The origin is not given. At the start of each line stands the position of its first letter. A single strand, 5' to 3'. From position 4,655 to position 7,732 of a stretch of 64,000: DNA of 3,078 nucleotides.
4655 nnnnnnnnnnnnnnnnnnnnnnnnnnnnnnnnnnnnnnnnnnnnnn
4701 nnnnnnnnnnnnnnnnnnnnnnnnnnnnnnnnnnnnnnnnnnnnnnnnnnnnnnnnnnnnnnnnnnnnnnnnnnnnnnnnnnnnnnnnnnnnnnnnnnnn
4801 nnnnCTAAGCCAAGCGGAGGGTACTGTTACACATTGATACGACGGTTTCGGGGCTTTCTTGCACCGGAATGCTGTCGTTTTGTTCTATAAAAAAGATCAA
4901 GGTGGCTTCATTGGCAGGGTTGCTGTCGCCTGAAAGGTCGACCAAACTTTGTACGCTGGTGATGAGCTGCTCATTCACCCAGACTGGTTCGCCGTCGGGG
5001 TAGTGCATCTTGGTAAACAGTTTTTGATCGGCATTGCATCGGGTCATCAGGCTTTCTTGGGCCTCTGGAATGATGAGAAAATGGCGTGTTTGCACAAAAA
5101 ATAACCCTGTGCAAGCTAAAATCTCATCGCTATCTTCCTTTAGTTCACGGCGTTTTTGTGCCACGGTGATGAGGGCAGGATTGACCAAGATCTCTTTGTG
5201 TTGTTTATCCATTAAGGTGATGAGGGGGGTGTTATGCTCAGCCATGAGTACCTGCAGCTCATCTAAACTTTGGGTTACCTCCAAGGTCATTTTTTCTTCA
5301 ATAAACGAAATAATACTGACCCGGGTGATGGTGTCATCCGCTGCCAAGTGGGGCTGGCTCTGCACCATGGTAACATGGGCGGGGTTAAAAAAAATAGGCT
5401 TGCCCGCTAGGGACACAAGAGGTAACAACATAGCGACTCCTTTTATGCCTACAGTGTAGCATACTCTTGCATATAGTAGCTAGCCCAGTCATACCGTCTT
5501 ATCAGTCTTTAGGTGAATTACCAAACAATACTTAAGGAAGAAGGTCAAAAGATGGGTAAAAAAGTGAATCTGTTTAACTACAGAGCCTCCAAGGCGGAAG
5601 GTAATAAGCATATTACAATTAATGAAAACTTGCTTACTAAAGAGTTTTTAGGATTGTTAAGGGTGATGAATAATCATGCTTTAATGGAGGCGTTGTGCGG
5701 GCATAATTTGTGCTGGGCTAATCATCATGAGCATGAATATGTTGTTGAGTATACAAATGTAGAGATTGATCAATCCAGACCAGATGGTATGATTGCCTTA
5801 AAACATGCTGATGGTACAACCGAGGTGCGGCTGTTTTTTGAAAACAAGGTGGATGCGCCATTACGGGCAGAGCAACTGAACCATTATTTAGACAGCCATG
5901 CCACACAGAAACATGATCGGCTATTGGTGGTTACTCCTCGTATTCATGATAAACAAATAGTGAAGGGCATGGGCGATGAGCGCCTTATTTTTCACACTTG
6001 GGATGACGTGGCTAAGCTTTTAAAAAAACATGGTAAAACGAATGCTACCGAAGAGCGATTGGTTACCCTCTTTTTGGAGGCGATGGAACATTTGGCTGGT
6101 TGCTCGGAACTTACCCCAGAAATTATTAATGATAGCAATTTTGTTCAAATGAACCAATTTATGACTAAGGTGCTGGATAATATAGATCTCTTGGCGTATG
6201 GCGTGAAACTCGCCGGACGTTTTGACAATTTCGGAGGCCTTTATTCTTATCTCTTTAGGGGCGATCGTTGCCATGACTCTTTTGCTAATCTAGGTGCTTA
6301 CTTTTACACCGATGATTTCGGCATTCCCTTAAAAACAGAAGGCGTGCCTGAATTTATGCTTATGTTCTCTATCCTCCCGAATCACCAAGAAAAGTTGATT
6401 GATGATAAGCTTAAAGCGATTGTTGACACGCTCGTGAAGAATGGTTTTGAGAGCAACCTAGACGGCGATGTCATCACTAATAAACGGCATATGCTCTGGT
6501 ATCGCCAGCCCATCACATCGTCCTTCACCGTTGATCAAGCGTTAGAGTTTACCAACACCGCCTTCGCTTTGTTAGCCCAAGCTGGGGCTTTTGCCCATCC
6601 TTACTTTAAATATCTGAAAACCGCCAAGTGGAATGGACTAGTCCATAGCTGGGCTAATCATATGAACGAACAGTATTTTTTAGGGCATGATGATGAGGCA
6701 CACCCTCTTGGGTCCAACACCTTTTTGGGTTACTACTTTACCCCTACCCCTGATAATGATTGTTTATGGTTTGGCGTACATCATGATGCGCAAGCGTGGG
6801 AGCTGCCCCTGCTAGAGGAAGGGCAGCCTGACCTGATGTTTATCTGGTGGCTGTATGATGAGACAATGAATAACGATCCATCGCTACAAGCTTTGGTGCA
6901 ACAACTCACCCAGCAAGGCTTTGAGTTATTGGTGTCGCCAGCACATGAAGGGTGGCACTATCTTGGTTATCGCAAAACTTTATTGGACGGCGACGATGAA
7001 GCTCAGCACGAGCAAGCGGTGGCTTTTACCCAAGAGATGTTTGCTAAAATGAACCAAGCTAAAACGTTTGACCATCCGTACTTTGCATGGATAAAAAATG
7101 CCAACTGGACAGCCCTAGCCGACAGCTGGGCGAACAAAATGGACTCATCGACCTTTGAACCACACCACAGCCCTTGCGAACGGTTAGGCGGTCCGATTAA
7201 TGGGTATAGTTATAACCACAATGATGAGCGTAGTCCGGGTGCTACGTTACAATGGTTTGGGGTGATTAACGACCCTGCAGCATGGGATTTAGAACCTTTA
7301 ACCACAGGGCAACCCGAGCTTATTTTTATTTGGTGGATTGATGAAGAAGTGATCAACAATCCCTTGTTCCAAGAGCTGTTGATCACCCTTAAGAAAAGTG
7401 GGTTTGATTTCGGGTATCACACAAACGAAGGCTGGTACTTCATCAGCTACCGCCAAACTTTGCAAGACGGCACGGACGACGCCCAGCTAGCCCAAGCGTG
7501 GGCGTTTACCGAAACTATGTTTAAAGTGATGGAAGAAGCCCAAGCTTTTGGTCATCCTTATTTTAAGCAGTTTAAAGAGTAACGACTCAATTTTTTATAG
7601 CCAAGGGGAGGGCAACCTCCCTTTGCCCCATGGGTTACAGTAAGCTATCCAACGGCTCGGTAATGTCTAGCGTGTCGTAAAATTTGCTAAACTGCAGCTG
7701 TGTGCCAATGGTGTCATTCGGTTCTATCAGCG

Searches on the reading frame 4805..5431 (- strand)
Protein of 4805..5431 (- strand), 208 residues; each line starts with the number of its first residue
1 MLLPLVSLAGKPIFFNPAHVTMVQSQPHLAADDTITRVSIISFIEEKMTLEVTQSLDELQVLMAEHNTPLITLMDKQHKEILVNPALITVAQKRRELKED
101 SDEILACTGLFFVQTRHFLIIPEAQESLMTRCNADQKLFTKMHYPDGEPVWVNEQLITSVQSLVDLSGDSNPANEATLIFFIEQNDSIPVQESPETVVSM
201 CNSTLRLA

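Call 3: search_protein_families(library=pfam, proteins=[window:4805-5431:-], max_evalue=1)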
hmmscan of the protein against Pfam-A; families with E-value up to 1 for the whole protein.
window:4805-5431:- (208 aa): 2 families
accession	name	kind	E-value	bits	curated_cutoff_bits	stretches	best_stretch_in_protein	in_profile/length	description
PF06289.16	FlbD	-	6.5e-06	26.1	24.7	0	146-163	8-25/59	Flagellar and Swarming motility proteins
PF06007.16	PhnJ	-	0.098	12.1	25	1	30-77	68-115/275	Phosphonate metabolism protein PhnJ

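Call 4: search_protein_families(library=ncbifam, proteins=[window:4805-5431:-], max_evalue=1)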
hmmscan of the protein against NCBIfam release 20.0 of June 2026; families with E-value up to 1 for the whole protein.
window:4805-5431:- (208 aa): 0 families

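Call 10: list_cluster_members(proteins=[P0001, window:4805-5431:-, window:7635-8876:-, window:12210-13418:-, window:10846-12207:-, window:8870-9487:-, window:13463-14206:-, window:5513-7582:+, window:16294-17319:-, window:14332-15300:-])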
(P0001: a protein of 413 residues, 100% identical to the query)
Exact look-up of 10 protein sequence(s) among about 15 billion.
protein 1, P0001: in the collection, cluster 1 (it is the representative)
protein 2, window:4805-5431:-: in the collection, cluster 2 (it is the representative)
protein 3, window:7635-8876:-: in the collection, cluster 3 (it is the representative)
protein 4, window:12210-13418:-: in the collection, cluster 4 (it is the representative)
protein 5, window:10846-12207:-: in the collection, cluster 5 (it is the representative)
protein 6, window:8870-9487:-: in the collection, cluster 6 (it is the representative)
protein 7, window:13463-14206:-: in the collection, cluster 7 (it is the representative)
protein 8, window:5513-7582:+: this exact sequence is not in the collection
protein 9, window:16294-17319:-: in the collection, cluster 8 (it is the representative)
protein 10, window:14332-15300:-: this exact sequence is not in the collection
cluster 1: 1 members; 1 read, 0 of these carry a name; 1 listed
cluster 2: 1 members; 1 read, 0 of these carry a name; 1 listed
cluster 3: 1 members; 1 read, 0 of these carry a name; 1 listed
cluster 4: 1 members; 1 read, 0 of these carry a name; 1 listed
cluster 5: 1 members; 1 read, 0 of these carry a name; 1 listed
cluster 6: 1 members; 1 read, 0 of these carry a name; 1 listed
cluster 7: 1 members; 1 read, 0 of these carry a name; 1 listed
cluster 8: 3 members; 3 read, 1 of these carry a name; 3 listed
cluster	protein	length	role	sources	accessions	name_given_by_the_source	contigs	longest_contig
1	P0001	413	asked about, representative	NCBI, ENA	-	-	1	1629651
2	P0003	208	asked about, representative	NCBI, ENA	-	-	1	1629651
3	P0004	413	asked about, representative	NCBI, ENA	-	-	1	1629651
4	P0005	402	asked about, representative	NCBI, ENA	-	-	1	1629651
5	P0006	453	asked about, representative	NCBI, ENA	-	-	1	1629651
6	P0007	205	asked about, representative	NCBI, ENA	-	-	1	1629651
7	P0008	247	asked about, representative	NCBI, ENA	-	-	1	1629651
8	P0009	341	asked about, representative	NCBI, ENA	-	-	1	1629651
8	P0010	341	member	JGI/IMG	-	Holliday junction DNA helicase RuvB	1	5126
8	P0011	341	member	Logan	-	-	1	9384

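Call 15: search_protein_families(library=padloc, proteins=[window:4805-5431:-], max_evalue=1)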
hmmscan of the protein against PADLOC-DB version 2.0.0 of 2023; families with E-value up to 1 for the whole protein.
window:4805-5431:- (208 aa): 1 family
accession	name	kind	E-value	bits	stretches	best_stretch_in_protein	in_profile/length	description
PDLC03887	NsnC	-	0.013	12.9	1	62-167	64-165/308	-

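Call 16: search_protein_families(library=phrogs, proteins=[window:4805-5431:-], max_evalue=1)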
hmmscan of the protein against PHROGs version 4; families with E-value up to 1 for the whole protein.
window:4805-5431:- (208 aa): 1 family
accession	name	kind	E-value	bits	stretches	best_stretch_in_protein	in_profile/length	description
phrog_10050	-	unknown function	0.31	12.5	1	56-106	31-83/102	-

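Call 19: search_solved_structures(query=window:4805-5431:-, max_evalue=10, show_alignments=2)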
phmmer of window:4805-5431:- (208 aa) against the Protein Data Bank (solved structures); distinct sequences matched with E-value up to 10: 0.

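Call 85: search_dna_similar(query=window:4805-5431:-, collection=phages, mode=protein, max_evalue=0.1, max_rows=10)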
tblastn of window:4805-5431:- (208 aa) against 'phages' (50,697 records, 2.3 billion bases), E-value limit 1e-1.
No match.

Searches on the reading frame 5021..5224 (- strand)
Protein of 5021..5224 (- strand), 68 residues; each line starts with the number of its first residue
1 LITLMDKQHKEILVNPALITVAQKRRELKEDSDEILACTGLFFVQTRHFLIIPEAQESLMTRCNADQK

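Call 32: predict_structure(alignment_id=A1)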
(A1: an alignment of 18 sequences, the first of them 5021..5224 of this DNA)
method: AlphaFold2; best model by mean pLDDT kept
length: 68 residues; sequences in the alignment: 18
mean_pLDDT: 93.6   pTM: 0.75
mean pLDDT of the five models: 93.6, 93.2, 92.8, 92.5, 91.6
residues with pLDDT >= 90: 64; 70-90: 4; 50-70: 0; < 50: 0
segments of 3 or more residues with pLDDT < 50: none
pLDDT, mean of each block of 10 residues (from residue 1): 94 95 95 94 94 94 87
secondary structure, 60 per line:
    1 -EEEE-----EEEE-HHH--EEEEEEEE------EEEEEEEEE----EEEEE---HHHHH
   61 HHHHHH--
elements in order: E2-5 E11-14 E21-28 E35-43 E48-52 H56-66

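Call 35: search_protein_representatives(alignment_id=A1)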
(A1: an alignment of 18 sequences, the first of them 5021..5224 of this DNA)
Query: 18 sequences, 70 profile positions. Proteins with E-value up to 0.001 (for the whole library): 27; up to 1e-10: 5; up to 1e-30: 4. The best 27 are listed.
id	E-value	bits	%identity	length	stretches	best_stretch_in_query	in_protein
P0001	3.9e-103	353.3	-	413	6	1-67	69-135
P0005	1.4e-86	300.3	-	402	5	1-68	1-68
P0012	8.1e-52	188.9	-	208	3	2-67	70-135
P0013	8.7e-34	131.1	-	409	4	2-63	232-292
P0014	1.2e-11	60.3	-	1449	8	12-38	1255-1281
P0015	1.4e-09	53.5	-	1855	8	21-50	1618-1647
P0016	2.6e-08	49.5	-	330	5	12-32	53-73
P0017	1.4e-07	47.2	-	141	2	8-64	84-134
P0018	3.0e-07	46.1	-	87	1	1-66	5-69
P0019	1.5e-05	40.7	-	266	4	11-32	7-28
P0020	1.8e-05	40.4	-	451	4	29-54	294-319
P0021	2.0e-05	40.3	-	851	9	28-50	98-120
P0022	3.1e-05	39.7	-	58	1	1-66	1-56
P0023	3.6e-05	39.4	-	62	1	5-64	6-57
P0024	4.2e-05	39.3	-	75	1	11-68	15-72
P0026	1.7e-04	37.3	-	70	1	5-67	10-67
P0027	2.9e-04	36.6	-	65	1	1-68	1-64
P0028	3.3e-04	36.4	-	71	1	8-66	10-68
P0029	3.6e-04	36.3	-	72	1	1-65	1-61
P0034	9.6e-04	34.9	-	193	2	8-33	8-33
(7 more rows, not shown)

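Call 38: search_protein_families(library=pfam, proteins=[P0017, P0018, P0022, P0023, P0024, P0026, P0027, P0028, P0029, P0034], max_evalue=0.1)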
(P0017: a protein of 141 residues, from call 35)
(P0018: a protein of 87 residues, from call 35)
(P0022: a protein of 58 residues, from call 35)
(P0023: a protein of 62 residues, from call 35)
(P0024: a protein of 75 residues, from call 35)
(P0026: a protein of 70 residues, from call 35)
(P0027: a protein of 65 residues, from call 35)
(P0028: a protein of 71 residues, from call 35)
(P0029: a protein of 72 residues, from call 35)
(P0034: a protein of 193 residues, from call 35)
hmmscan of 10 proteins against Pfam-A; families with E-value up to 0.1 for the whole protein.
P0017 (141 aa): 1 family
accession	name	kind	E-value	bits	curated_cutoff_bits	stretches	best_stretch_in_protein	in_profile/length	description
PF17596.7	DUF5492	-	0.041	14.7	27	1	85-123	40-78/80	Family of unknown function (DUF5492)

P0018 (87 aa): 1 family
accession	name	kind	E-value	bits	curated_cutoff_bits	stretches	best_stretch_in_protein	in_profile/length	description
PF06289.16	FlbD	-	0.00047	20.1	24.7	0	44-70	28-54/59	Flagellar and Swarming motility proteins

P0022 (58 aa): 1 family
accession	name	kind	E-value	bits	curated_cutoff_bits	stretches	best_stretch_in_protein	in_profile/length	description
PF06289.16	FlbD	-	0.00031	20.7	24.7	1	3-52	2-49/59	Flagellar and Swarming motility proteins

P0023 (62 aa): 1 family
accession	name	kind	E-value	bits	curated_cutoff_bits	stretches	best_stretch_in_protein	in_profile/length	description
PF06289.16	FlbD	-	0.0045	17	24.7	1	5-56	3-50/59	Flagellar and Swarming motility proteins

P0024 (75 aa): 0 families

P0026 (70 aa): 0 families

P0027 (65 aa): 2 families
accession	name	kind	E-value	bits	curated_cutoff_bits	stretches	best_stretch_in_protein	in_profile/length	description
PF06289.16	FlbD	-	0.002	18.1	24.7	1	3-64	2-55/59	Flagellar and Swarming motility proteins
PF04430.19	DUF498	-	0.094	13.2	33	1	25-63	40-78/109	Protein of unknown function (DUF498/DUF598)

P0028 (71 aa): 0 families

P0029 (72 aa): 0 families

P0034 (193 aa): 3 families
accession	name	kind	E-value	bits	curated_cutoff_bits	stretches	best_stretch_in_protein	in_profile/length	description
PF06289.16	FlbD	-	2e-06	27.8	24.7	0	4-55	3-50/59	Flagellar and Swarming motility proteins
PF11305.13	DUF3107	-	0.00027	21.6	27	0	49-90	22-64/73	Protein of unknown function (DUF3107)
PF00994.29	MoCF_biosynth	-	0.069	13.3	26.6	0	113-181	72-140/144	Probable molybdopterin binding domain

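Call 68: find_encoding_contigs(protein=P0018, flank=8000, max_places=3)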
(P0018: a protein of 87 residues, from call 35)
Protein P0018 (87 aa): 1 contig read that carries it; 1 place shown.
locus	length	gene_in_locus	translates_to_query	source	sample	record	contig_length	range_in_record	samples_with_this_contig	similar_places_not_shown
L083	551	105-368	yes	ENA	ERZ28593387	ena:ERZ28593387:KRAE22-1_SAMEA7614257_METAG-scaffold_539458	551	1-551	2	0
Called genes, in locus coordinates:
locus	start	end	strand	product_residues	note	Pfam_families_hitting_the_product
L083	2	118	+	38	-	?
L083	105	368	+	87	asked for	-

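Call 69: find_encoding_contigs(protein=P0034, flank=8000, max_places=3)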
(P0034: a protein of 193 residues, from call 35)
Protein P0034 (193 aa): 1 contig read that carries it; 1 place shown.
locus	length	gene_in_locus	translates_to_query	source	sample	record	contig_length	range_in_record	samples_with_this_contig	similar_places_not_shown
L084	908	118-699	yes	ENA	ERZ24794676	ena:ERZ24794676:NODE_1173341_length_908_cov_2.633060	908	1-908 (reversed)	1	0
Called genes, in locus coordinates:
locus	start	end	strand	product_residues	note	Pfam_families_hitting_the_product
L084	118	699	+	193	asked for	PF06289:FlbD (faint)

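Call 76: fold_search(model_id=the predicted structure, library=pdb)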
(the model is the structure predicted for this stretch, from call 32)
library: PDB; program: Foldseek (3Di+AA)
matches with E <= 10: 190; with E <= 0.001: 0
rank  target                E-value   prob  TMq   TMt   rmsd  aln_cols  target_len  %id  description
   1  1o7y_D                9.0e-01  0.57  0.47  0.50   4.7        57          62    9  Crystal structure of IP-10 M-form (released 2003-05-08)
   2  7qca_SX0              1.1e+00  0.15  0.27  0.16   3.7        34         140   20  Spraguea lophii ribosome (released 2022-11-30)
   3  2lt1_MODEL_1_A        1.3e+00  0.28  0.32  0.30   3.7        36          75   14  Solution NMR structure of the 72-residue N-terminal domain of Myxococcus xanthus CarD (released 2013-11-13)
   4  1o7y_B                1.5e+00  0.47  0.47  0.50   5.3        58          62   12  Crystal structure of IP-10 M-form (released 2003-05-08)
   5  1o80_A                1.8e+00  0.33  0.43  0.40   5.8        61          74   11  Crystal structure of IP-10 H-Form (released 2003-05-08)
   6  6yai_E                1.9e+00  0.14  0.31  0.04   8.8        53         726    9  Clathrin with bound beta2 appendage of AP2 (released 2020-07-29)
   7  2yf0                  2.4e+00  0.25  0.48  0.09   5.1        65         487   12  Human Myotubularin related protein 6 (MTMR6) (released 2011-04-13)
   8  9qf5_An               2.4e+00  0.11  0.28  0.16   3.8        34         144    3  Structure of P. furiosus 70S ribosome grown at 102deg (released 2025-11-05)
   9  1c9i_B                2.5e+00  0.35  0.32  0.07   2.6        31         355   10  PEPTIDE-IN-GROOVE INTERACTIONS LINK TARGET PROTEINS TO THE B-PROPELLER OF CLATHRIN (released 2000-02-07)
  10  6lay_A                2.5e+00  0.12  0.32  0.25  10.6        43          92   12  Domain-swapped dimer structure of a Single-chain Monellin loop1-delta4-QVVAG mutant (released 2021-05-19)
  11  5o63_B                2.7e+00  0.33  0.40  0.19   6.2        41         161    7  Crystal structure of UbaLAI restriction endonuclease B3 domain domain (mutant L24M L53M L95M) with cognate DNA (released 2017-08-02)
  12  6bp6_A                2.7e+00  0.08  0.30  0.28   6.2        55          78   14  Crystal structure of Commd9 COMM domain (released 2018-08-15)
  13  1c9i_A                3.0e+00  0.30  0.32  0.07   2.6        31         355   10  PEPTIDE-IN-GROOVE INTERACTIONS LINK TARGET PROTEINS TO THE B-PROPELLER OF CLATHRIN (released 2000-02-07)
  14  1o7z_A                3.0e+00  0.23  0.46  0.51   6.2        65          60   11  Crystal structure of IP-10 T-form (released 2003-05-08)
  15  5he0_A                3.0e+00  0.18  0.47  0.07   5.0        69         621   12  Bovine GRK2 in complex with Gbetagamma subunits and CCG215022 (released 2016-05-11)
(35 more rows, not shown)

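Call 81: find_encoding_contigs(protein=P0017, flank=8000, max_places=3)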
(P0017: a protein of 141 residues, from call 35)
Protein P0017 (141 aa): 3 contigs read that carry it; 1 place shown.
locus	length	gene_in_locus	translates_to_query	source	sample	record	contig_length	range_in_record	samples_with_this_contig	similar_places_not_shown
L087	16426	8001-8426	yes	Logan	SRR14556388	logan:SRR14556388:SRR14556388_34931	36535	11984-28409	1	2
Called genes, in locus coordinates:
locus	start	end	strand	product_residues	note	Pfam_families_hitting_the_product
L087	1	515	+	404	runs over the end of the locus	PF12705:PDDEXK_1, PF10926:DUF2800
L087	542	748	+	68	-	-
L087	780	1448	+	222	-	-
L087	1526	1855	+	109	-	-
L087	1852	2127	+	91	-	-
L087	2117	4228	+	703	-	-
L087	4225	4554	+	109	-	-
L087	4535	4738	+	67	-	-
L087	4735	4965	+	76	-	-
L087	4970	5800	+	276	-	PF02511:Thy1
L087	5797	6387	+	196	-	-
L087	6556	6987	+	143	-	PF05443:ROS_MUCR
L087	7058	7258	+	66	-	-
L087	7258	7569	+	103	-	-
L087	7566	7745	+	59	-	PF22811:Zn_ribbon_NrdR (weak)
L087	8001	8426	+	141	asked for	-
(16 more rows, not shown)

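Call 82: find_encoding_contigs(protein=P0024, flank=5000, max_places=2)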
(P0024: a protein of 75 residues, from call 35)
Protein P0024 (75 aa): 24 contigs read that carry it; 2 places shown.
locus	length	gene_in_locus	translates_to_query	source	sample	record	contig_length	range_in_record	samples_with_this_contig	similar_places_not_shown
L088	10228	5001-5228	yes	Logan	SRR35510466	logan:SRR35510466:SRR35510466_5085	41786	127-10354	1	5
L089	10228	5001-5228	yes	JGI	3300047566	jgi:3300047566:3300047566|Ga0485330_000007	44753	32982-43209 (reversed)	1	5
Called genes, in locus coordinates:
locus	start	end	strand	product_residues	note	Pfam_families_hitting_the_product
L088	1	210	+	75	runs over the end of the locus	-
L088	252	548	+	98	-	-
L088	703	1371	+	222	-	-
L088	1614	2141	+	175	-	-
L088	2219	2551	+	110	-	-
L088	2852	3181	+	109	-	-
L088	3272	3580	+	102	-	-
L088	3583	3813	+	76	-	-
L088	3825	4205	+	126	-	-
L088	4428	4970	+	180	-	PF08299:Bac_DnaA_C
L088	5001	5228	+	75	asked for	-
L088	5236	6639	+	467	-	PF00580:UvrD-helicase, PF13245:AAA_19, PF13361:UvrD_C (faint)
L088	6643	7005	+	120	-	-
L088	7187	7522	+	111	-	PF25708:Phage_T7_Gp5_9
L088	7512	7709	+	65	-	-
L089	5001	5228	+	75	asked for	-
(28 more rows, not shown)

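Call 83: find_encoding_contigs(protein=P0026, flank=5000, max_places=2)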
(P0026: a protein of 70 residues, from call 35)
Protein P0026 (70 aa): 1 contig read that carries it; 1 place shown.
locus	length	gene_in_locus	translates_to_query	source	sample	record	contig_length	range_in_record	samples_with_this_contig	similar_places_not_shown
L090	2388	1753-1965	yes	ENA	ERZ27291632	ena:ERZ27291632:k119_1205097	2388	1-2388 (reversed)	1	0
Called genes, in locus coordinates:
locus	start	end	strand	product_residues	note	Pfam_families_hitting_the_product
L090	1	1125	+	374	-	?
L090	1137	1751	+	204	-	-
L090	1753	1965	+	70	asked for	-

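Call 84: search_dna_similar(query=P0024, collection=phages, mode=protein, max_evalue=0.001, max_rows=10)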
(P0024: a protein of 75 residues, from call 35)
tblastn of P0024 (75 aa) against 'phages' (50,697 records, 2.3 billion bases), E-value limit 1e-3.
No match.

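Call 86: search_protein_families(library=phrogs, proteins=[P0017, P0024, P0018, P0022, P0026, P0027, P0028, P0029, P0034], max_evalue=0.01)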
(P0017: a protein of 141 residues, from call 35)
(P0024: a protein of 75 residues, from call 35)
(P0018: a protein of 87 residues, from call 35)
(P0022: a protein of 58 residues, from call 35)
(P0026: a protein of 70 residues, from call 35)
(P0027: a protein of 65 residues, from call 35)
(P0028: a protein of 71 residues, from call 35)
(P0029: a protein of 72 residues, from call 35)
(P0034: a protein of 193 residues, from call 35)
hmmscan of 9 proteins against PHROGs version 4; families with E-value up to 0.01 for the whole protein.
P0017 (141 aa): 1 family
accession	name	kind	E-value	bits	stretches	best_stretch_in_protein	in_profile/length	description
phrog_26713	-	other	0.00041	21.2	1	18-77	13-72/74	methyltransferase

P0024 (75 aa): 1 family
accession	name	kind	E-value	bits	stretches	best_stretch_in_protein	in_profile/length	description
phrog_38498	-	DNA, RNA and nucleotide metabolism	0.002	19.5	1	36-64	14-42/54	valyl tRNA synthetase modifier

P0018 (87 aa): 1 family
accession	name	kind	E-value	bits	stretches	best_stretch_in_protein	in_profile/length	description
phrog_21271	-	unknown function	5.4e-05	24.2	1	5-67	5-57/64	-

P0022 (58 aa): 3 families
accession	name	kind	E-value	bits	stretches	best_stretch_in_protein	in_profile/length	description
phrog_8458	-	moron, auxiliary metabolic gene and host takeover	0.00077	20.4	1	10-55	26-69/75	flagellar protein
phrog_7594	-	unknown function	0.0041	18.4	1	2-51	4-53/68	-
phrog_4473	-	unknown function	0.0068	17.5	1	22-58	14-49/70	-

P0026 (70 aa): 0 families

P0027 (65 aa): 0 families

P0028 (71 aa): 0 families

P0029 (72 aa): 0 families

P0034 (193 aa): 0 families

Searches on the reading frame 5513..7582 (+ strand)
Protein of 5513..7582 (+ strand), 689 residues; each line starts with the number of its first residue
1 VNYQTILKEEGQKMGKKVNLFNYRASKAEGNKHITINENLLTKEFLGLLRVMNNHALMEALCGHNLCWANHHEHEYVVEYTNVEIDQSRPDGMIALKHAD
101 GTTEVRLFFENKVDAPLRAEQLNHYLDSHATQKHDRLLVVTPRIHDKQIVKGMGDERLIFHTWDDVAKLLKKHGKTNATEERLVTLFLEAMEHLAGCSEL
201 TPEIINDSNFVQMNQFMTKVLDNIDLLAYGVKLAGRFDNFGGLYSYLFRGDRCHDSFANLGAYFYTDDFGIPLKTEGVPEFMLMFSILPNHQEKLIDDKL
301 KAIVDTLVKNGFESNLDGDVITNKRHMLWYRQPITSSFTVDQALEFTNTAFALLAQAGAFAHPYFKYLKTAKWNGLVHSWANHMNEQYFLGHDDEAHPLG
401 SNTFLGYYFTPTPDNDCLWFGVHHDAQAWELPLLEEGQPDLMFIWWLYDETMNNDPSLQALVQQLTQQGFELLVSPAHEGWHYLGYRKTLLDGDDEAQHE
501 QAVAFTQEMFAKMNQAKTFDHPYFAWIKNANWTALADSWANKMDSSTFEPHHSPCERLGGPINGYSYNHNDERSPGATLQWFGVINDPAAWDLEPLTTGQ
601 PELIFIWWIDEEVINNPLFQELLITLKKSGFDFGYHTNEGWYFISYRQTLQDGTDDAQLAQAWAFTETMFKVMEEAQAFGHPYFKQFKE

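Call 3: search_protein_families(library=pfam, proteins=[window:5513-7582:+], max_evalue=1)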
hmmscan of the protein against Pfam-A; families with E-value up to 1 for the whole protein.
window:5513-7582:+ (689 aa): 0 families

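Call 4: search_protein_families(library=ncbifam, proteins=[window:5513-7582:+], max_evalue=1)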
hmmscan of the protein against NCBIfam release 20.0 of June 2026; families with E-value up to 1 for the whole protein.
window:5513-7582:+ (689 aa): 1 family
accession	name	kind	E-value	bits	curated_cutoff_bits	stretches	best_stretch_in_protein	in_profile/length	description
NF008038.0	PRK10770.1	equivalog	0.034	12.9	394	1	614-678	348-412/431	peptidylprolyl isomerase SurA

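Call 15: search_protein_families(library=padloc, proteins=[window:5513-7582:+], max_evalue=1)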
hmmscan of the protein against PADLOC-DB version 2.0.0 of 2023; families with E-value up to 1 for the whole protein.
window:5513-7582:+ (689 aa): 0 families

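Call 16: search_protein_families(library=phrogs, proteins=[window:5513-7582:+], max_evalue=1)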
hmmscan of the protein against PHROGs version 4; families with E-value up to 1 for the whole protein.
window:5513-7582:+ (689 aa): 0 families
